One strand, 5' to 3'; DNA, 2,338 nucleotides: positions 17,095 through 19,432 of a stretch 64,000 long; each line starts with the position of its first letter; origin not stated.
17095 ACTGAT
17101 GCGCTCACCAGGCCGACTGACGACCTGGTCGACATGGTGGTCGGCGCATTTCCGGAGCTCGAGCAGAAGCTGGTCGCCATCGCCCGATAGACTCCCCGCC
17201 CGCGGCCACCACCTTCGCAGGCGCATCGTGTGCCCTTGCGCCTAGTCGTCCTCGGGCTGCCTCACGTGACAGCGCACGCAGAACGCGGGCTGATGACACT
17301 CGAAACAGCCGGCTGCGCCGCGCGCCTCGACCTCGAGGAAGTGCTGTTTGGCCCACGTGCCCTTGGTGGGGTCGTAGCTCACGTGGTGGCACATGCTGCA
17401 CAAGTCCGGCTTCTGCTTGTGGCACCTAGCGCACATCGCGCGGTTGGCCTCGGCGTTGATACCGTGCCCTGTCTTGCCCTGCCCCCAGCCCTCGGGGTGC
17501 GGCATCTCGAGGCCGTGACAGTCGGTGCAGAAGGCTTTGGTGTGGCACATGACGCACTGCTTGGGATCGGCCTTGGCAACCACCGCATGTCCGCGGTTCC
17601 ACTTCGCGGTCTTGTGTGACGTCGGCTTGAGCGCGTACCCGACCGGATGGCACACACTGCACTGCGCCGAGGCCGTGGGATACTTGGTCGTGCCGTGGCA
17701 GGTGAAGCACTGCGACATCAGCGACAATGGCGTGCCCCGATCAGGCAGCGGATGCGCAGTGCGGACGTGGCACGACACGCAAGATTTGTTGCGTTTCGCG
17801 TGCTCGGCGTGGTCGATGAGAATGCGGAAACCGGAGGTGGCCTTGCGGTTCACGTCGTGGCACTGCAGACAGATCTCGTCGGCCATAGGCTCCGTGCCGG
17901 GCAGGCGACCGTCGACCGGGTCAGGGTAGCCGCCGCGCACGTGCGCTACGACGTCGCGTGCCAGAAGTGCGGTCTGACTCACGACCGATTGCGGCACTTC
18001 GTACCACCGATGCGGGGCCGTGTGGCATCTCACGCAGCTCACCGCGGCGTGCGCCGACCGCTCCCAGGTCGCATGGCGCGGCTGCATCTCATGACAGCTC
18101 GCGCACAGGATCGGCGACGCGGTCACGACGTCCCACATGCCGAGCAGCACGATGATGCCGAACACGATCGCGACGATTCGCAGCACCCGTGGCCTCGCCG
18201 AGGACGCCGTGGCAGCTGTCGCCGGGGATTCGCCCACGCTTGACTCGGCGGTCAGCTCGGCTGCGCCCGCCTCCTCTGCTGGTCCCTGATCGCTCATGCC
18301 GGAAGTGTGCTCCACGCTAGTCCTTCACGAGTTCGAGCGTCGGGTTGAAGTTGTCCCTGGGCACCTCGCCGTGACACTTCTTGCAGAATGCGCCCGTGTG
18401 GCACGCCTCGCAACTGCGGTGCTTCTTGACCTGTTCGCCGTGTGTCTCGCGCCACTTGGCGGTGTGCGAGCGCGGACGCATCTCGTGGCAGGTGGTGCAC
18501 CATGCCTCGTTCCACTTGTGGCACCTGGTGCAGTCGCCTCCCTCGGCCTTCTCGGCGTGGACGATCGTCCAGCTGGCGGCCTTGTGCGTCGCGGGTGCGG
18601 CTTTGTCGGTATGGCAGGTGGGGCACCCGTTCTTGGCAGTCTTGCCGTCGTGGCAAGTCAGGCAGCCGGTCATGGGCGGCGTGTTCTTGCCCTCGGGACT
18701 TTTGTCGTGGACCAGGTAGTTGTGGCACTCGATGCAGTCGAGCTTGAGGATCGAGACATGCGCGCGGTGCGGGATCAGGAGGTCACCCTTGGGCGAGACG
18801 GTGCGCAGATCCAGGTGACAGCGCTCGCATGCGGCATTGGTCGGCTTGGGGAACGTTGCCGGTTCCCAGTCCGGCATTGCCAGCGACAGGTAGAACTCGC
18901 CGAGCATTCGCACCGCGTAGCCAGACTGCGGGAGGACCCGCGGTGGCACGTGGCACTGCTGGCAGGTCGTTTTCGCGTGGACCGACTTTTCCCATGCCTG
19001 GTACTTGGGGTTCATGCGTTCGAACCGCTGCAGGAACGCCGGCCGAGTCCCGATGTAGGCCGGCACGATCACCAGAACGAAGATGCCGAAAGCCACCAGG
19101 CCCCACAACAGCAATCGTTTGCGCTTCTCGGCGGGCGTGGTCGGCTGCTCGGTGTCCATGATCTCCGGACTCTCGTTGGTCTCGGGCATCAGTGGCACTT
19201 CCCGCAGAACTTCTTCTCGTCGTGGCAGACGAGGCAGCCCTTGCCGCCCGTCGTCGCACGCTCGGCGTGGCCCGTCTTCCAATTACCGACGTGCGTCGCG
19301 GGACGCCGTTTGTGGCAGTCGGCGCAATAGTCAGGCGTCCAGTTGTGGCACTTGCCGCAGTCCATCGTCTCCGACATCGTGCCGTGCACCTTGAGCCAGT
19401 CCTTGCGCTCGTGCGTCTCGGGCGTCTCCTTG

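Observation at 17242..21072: Tandem array of four paralogous anchored cytochromes: NapC/NirT-like head plus repeated di-haem cassettes, one with a complete NapC domain fused to eight extra haems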

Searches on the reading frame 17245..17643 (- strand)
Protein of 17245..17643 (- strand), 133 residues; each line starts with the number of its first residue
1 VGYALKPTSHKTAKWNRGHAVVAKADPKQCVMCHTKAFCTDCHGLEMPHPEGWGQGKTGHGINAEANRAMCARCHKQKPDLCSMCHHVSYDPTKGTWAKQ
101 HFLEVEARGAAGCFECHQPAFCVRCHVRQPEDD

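Call 49: search_protein_families(library=pfam, proteins=[window:17245-17643:-], max_evalue=10)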
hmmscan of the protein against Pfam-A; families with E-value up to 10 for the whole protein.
window:17245-17643:- (133 aa): 5 families
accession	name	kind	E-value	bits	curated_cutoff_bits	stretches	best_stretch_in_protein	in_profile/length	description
PF09699.15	Paired_CXXCH_1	-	0.0004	20.4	20.6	2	82-118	9-37/41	Doubled CXXCH motif (Paired_CXXCH_1)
PF14522.11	Cytochrome_C7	-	0.0017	18.6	24.8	1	23-86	9-66/67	Cytochrome c7 and related cytochrome c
PF03264.19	Cytochrom_NNT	-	0.0091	16.2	24.1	1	31-76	31-73/174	NapC/NirT cytochrome c family, N-terminal region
PF03380.19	DUF282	-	0.64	10.4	22.8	1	30-53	2-24/38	Caenorhabditis protein of unknown function, DUF282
PF02013.21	CBM_10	-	0.83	10.6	23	1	81-97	11-26/36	Cellulose or protein binding domain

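Call 69: search_protein_representatives(protein=window:17245-17643:-)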
Query: 133 residues. Proteins with E-value up to 0.001 (for the whole library): 909; up to 1e-10: 228; up to 1e-30: 27. The best 150 are listed.
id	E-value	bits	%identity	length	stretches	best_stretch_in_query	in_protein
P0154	6.2e-54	198.6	43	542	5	6-123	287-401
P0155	1.3e-43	165.0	37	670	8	7-77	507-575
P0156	6.8e-43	162.8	40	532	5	7-101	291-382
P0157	1.1e-42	162.1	37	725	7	6-100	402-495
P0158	6.3e-42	159.6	39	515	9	14-129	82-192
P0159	1.2e-40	155.5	37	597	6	6-127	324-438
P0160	2.1e-40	154.7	51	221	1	2-128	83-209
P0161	9.9e-40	152.5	38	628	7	6-86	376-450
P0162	7.1e-39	149.7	36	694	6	5-86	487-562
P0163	1.2e-38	149.0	37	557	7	6-93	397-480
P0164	2.8e-37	144.5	40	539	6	19-87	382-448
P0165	5.2e-37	143.7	35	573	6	7-88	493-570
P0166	1.6e-36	142.1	47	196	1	2-131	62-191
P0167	2.4e-35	138.3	46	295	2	17-128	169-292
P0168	6.4e-35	136.9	41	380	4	6-126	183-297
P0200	5.9e-26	107.8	41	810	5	5-120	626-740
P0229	1.9e-22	96.4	40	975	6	15-86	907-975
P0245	1.0e-20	90.8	39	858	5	10-87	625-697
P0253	1.8e-19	86.7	40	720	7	34-127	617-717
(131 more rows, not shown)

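Call 71: search_protein_families(library=pfam, proteins=[P0154, P0155, P0157, P0162, P0200, P0229, P0245, P0253], max_evalue=0.00001)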
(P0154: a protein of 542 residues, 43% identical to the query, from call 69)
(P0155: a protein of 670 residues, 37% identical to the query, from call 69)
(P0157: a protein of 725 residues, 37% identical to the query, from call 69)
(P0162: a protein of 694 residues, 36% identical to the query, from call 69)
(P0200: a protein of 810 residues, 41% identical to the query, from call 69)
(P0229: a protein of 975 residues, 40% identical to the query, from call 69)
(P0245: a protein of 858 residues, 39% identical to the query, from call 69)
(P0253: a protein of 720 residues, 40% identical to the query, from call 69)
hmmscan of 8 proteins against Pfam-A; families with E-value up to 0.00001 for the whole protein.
P0154 (542 aa): 1 family
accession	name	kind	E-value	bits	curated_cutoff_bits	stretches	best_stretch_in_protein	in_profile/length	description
PF14522.11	Cytochrome_C7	-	3.9e-12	46.3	24.8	0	75-126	2-67/67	Cytochrome c7 and related cytochrome c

P0155 (670 aa): 3 families
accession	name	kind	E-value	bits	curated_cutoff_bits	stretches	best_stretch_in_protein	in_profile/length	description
PF14522.11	Cytochrome_C7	-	3.8e-19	68.7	24.8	1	142-211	3-66/67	Cytochrome c7 and related cytochrome c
PF22113.1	Mtrc-MtrF_II-IV_dom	-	1.5e-17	64.1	30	1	250-418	8-166/176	Outer membrane cytochrome MtrC/MtrF-like, domains II/IV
PF03264.19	Cytochrom_NNT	-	1.7e-11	44.6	24.1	1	29-110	9-99/174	NapC/NirT cytochrome c family, N-terminal region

P0157 (725 aa): 4 families
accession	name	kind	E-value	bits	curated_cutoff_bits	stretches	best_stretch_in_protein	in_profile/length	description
PF14522.11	Cytochrome_C7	-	2.7e-25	88.4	24.8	0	140-193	3-66/67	Cytochrome c7 and related cytochrome c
PF03264.19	Cytochrom_NNT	-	7.3e-17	62.1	24.1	1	26-161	13-169/174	NapC/NirT cytochrome c family, N-terminal region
PF22113.1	Mtrc-MtrF_II-IV_dom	-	4.7e-16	59.3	30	0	51-231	8-166/176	Outer membrane cytochrome MtrC/MtrF-like, domains II/IV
PF14537.11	Cytochrom_c3_2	-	8.4e-07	29.8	25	0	231-283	27-79/79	Cytochrome c3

P0162 (694 aa): 4 families
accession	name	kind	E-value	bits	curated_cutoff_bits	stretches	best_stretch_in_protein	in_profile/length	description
PF14522.11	Cytochrome_C7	-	2.7e-18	66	24.8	0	598-639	12-51/67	Cytochrome c7 and related cytochrome c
PF03264.19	Cytochrom_NNT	-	9.9e-14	51.9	24.1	1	34-176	4-170/174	NapC/NirT cytochrome c family, N-terminal region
PF22113.1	Mtrc-MtrF_II-IV_dom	-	9.6e-12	45.2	30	0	69-248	9-172/176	Outer membrane cytochrome MtrC/MtrF-like, domains II/IV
PF14537.11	Cytochrom_c3_2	-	1.2e-06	29.3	25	0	68-142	8-66/79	Cytochrome c3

P0200 (810 aa): 5 families
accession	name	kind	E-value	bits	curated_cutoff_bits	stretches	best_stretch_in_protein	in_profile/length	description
PF00033.24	Cytochrome_B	-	8.7e-51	172.9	27.2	1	31-218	3-189/189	Cytochrome b/b6/petB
PF13631.11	Cytochrom_B_N_2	-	2.5e-42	145.2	27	1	100-268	2-166/169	Cytochrome b(N-terminal)/b6/petB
PF00032.22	Cytochrom_B_C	-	6.1e-10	39.7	20.7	1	272-355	2-84/102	Cytochrome b(C-terminal)/b6/petD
PF00034.26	Cytochrom_C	-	7.6e-09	37.2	21.3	1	372-447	3-89/90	Cytochrome c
PF14522.11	Cytochrome_C7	-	2.8e-08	33.9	24.8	0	721-792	4-66/67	Cytochrome c7 and related cytochrome c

P0229 (975 aa): 4 families
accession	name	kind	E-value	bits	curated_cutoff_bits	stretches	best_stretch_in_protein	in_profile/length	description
PF14522.11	Cytochrome_C7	-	4.1e-15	55.8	24.8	0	114-180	12-66/67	Cytochrome c7 and related cytochrome c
PF14537.11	Cytochrom_c3_2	-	8e-12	45.9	25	0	656-743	2-79/79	Cytochrome c3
PF22113.1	Mtrc-MtrF_II-IV_dom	-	4.4e-07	30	30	0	107-252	20-165/176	Outer membrane cytochrome MtrC/MtrF-like, domains II/IV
PF01292.26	Ni_hydr_CYTB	-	3.3e-06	27.4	30.1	1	329-507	1-162/179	Prokaryotic cytochrome b561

P0245 (858 aa): 4 families
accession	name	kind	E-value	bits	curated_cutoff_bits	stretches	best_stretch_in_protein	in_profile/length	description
PF14522.11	Cytochrome_C7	-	1.4e-29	102.1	24.8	1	499-573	2-67/67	Cytochrome c7 and related cytochrome c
PF14537.11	Cytochrom_c3_2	-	9.2e-15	55.3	25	0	278-370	4-78/79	Cytochrome c3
PF03264.19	Cytochrom_NNT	-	4e-12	46.7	24.1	1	37-113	16-98/174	NapC/NirT cytochrome c family, N-terminal region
PF22113.1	Mtrc-MtrF_II-IV_dom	-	1.6e-09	37.9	30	0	232-373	8-166/176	Outer membrane cytochrome MtrC/MtrF-like, domains II/IV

P0253 (720 aa): 6 families
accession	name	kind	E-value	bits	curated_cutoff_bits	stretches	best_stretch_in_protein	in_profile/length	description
PF14522.11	Cytochrome_C7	-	1e-21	77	24.8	0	154-215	4-66/67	Cytochrome c7 and related cytochrome c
PF14537.11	Cytochrom_c3_2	-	1e-19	71.2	25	0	597-675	4-79/79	Cytochrome c3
PF22113.1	Mtrc-MtrF_II-IV_dom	-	6.4e-19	68.6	30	0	349-562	1-170/176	Outer membrane cytochrome MtrC/MtrF-like, domains II/IV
PF13435.11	Cytochrome_C554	-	9.8e-15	55.7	20.8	0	521-607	2-84/84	Cytochrome c554 and c-prime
PF09699.15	Paired_CXXCH_1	-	2.9e-13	49.7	20.6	0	385-415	8-38/41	Doubled CXXCH motif (Paired_CXXCH_1)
PF03264.19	Cytochrom_NNT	-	3.7e-07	30.5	24.1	0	518-560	36-77/174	NapC/NirT cytochrome c family, N-terminal region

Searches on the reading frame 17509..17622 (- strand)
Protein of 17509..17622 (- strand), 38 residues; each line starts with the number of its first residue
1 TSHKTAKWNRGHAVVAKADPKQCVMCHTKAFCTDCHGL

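Call 75: search_solved_structures(query=A6, max_evalue=10, show_alignments=3)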
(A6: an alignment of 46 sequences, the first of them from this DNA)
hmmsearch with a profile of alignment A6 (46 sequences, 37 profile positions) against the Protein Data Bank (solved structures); distinct sequences matched with E-value up to 10: 82 (the best 60 are shown).
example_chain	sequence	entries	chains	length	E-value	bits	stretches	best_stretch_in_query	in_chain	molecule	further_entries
3ouq_A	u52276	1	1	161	0.0041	20.5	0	19-28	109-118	Cytochrome c family protein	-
8k5o_C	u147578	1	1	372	0.0041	20.4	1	5-27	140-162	Photosynthetic reaction center cytochrome c subunit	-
6r2q_A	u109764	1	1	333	0.0071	19.7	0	17-29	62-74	Cystathionine beta-synthase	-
3ov0_A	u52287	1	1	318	0.026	17.9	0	16-36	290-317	Cytochrome c family protein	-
2e5r_A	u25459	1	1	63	0.034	17.5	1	21-34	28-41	Dystrobrevin alpha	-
6t5e_A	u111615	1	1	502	0.08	16.3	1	11-36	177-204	Hydroxylamine oxidoreductase-like protein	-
1jni_A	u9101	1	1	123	0.091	16.1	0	14-28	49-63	DIHEME CYTOCHROME C NAPB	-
1ogy_B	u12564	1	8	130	0.092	16.1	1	17-30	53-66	DIHEME CYTOCHROME C NAPB MOLECULE: NITRATE REDUCTASE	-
9m8m_C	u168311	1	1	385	0.19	15.1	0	16-28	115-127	Photosynthetic reaction center cytochrome c subunit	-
1vrn_C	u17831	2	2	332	0.19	15.1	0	18-27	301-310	Photosynthetic reaction center cytochrome c subunit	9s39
6et5_C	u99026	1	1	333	0.19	15.1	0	18-27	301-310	Photosynthetic reaction center cytochrome c subunit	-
1dxr_C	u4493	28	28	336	0.2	15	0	18-27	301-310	PHOTOSYNTHETIC REACTION CENTER CYTOCHROME C SUBUNIT | PHOTOSYNTHETIC REACTION CENTER | Photosynthetic reaction center cytochrome C subunit precursor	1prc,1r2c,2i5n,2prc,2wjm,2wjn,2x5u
3oue_A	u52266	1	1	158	0.23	14.9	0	16-36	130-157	Cytochrome c family protein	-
9yuq_N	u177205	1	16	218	0.23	14.8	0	19-27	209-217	Putative multiheme cytochrome c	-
2jbl_C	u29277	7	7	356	0.26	14.7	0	18-27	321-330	PHOTOSYNTHETIC REACTION CENTER CYTOCHROME C SUBUNIT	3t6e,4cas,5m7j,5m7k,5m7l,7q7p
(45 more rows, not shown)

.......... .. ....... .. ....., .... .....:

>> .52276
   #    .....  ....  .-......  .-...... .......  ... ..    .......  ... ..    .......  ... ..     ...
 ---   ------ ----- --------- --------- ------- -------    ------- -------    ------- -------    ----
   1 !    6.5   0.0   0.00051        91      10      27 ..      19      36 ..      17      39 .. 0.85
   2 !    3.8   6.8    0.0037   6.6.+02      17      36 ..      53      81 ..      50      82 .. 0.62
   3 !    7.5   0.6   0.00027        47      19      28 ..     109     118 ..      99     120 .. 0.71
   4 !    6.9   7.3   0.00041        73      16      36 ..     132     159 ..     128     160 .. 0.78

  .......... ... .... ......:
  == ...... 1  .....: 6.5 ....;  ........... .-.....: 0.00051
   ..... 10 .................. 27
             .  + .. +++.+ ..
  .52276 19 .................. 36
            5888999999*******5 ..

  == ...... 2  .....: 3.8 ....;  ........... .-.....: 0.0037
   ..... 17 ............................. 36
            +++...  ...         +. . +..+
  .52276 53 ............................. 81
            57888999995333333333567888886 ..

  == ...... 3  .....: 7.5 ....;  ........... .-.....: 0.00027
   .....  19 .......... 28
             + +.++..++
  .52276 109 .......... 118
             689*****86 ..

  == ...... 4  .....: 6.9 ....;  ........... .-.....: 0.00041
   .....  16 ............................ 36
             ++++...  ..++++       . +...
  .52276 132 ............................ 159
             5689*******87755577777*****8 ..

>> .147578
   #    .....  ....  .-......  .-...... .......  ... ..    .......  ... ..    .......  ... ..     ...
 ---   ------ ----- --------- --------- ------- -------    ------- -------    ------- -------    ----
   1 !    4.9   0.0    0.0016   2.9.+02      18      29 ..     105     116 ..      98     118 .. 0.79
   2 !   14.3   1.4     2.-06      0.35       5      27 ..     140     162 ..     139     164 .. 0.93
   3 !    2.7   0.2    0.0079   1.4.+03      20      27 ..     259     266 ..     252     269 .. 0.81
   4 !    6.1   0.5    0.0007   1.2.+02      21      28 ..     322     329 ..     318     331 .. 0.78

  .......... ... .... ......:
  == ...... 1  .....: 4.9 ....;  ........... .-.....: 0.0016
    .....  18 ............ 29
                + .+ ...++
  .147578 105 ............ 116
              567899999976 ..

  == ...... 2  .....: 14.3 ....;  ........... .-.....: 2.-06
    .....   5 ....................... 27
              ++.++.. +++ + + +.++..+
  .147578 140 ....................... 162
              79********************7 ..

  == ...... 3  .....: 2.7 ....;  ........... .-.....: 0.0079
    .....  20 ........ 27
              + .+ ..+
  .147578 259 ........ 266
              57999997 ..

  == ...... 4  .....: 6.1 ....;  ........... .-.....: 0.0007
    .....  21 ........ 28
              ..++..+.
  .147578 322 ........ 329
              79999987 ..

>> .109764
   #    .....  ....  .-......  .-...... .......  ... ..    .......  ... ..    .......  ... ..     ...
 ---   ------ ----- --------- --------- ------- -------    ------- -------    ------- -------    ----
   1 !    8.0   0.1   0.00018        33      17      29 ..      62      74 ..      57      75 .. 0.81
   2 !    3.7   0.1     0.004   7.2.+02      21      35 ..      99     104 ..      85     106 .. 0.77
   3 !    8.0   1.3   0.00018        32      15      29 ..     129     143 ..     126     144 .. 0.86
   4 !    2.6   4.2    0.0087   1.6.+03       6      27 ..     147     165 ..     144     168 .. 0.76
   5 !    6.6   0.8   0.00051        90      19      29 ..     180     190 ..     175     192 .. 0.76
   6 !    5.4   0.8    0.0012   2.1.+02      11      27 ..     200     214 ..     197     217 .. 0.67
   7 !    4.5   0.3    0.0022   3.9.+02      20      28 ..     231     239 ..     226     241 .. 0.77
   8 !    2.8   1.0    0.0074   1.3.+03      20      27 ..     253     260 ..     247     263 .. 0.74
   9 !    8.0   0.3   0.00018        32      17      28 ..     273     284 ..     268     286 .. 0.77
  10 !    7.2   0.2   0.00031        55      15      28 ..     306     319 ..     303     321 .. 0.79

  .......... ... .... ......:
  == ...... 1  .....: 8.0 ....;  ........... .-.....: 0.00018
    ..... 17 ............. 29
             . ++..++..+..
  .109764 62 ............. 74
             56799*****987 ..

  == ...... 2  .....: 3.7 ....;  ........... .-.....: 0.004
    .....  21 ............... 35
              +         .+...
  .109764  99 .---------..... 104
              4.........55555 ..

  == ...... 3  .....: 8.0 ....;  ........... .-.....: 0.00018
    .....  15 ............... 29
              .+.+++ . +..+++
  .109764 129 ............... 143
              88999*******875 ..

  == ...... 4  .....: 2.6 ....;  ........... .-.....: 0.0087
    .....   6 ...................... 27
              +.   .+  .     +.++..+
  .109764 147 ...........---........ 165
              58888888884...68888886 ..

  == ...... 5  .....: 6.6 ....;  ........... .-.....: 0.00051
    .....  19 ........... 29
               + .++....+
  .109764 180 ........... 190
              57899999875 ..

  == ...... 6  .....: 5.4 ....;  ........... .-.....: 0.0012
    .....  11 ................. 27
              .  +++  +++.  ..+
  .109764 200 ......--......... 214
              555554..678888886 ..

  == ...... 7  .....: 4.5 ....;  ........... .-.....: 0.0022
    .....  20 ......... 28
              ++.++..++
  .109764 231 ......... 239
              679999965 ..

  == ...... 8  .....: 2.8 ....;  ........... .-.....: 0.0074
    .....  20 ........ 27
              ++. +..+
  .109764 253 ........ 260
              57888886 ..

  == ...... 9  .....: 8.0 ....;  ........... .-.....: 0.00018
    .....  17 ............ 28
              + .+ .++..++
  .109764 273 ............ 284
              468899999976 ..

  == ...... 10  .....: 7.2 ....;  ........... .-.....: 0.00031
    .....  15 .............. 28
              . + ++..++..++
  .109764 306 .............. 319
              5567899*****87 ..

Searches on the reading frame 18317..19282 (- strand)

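Call 3: search_protein_families(library=pfam, proteins=[window:18317-19282:-], max_evalue=1)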
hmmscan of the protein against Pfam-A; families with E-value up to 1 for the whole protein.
window:18317-19282:- (321 aa): 5 families
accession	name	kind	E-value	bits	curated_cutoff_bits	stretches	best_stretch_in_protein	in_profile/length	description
PF14522.11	Cytochrome_C7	-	5.4e-10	39.4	24.8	2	171-225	4-67/67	Cytochrome c7 and related cytochrome c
PF14537.11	Cytochrom_c3_2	-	1e-07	32.7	25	2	146-212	23-79/79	Cytochrome c3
PF03264.19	Cytochrom_NNT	-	0.00017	21.8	24.1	1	80-193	35-170/174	NapC/NirT cytochrome c family, N-terminal region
PF02085.21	Cytochrom_CIII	-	0.00028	21.6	22.9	2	206-257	32-84/101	Class III cytochrome C family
PF14943.11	MRP-S26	-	0.3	11.4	27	1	238-289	61-111/168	Mitochondrial ribosome subunit S26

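Call 4: search_protein_families(library=ncbifam, proteins=[window:18317-19282:-], max_evalue=1)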
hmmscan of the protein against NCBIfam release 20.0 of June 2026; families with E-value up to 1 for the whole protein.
window:18317-19282:- (321 aa): 3 families
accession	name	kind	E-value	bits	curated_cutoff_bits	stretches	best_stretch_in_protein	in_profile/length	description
TIGR03153.1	cytochr_NrfH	equivalog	4.4e-09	36.5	134.2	2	63-116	8-64/138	cytochrome c nitrite reductase small subunit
TIGR03508.1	decahem_SO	subfamily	0.0046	16.5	192.2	1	98-216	28-129/258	DmsE family decaheme c-type cytochrome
NF038038.1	cytoc_DsrJ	equivalog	0.094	13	100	0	250-268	92-110/121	sulfate reduction electron transfer complex DsrMKJOP subunit DsrJ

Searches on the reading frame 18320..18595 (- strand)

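Call 49: search_protein_families(library=pfam, proteins=[window:18320-18595:-], max_evalue=10)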
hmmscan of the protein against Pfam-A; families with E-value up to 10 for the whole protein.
seq(92 aa): 9 families
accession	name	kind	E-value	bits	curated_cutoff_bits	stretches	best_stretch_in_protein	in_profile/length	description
PF14522.11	Cytochrome_C7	-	0.00026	21.2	24.8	2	32-75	15-66/67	Cytochrome c7 and related cytochrome c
PF14943.11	MRP-S26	-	0.034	14.5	27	1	10-60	62-111/168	Mitochondrial ribosome subunit S26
PF14537.11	Cytochrom_c3_2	-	0.46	11.4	25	0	17-75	4-78/79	Cytochrome c3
PF18509.6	MCR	-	0.99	9.5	30.4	2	33-41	20-28/30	Magnetochrome domain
PF02085.21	Cytochrom_CIII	-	1.8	9.4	22.9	0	11-70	23-86/101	Class III cytochrome C family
PF23475.1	zf-Tbcl_FmdE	-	1.9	8.5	23.2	1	67-79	21-33/35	FmdE treble clef zinc finger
PF02008.25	zf-CXXC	-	2.5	8.7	26.5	2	57-75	7-25/48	CXXC zinc finger domain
PF12511.13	DUF3716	-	3.3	8.2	22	0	21-74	14-56/59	Protein of unknown function (DUF3716)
PF09699.15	Paired_CXXCH_1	-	9.5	6.4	20.6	1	18-27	5-14/41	Doubled CXXCH motif (Paired_CXXCH_1)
